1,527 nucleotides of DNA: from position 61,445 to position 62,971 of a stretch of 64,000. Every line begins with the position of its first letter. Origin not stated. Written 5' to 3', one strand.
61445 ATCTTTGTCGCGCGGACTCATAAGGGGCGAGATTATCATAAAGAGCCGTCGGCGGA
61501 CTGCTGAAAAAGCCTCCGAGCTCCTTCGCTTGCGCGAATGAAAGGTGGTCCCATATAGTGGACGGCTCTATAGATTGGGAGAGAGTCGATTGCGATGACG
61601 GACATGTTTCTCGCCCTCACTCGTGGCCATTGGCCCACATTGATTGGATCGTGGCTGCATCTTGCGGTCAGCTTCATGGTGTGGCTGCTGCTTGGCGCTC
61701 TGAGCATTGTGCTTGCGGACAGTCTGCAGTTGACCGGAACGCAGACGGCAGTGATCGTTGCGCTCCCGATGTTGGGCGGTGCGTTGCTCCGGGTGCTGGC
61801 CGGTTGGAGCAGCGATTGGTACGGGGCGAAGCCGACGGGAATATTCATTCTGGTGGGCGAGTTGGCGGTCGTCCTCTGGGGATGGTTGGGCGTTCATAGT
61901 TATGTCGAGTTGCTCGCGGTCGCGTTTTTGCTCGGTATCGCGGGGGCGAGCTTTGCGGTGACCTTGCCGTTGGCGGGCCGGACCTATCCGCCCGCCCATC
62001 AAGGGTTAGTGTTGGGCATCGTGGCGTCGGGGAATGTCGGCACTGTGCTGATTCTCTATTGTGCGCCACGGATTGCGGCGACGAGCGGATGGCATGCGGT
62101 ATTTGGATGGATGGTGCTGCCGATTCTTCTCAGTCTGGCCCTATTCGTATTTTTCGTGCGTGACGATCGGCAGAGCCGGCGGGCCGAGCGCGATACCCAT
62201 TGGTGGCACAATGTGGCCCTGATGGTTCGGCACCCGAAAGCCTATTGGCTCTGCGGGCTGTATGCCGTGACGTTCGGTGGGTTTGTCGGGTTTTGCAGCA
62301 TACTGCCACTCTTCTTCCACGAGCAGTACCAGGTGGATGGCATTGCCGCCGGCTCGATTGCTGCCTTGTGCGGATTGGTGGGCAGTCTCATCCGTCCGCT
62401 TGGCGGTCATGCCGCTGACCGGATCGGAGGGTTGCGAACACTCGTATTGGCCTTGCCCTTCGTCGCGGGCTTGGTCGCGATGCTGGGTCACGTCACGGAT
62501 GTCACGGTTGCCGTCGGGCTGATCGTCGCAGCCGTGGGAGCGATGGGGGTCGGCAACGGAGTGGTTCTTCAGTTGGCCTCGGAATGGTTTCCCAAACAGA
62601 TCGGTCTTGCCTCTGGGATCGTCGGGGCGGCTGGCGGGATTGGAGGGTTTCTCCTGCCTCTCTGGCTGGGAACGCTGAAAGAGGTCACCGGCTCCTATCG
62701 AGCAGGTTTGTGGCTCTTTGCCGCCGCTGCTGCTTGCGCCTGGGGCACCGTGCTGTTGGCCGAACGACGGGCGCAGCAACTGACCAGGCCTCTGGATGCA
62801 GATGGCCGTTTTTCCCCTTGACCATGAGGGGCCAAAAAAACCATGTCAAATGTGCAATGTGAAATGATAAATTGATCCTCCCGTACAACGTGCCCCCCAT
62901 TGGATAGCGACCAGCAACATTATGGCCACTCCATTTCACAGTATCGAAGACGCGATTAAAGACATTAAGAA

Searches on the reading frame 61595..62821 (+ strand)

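Call 18: search_protein_families(library=pfam, proteins=[window:61595-62821:+], max_evalue=0.01)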
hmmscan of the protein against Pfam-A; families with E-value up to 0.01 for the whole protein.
window:61595-62821:+ (408 aa): 1 family
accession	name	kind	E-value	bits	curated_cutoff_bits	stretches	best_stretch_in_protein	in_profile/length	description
PF07690.21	MFS_1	-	2.3e-35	122.6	33.4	2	22-324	5-311/347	Major Facilitator Superfamily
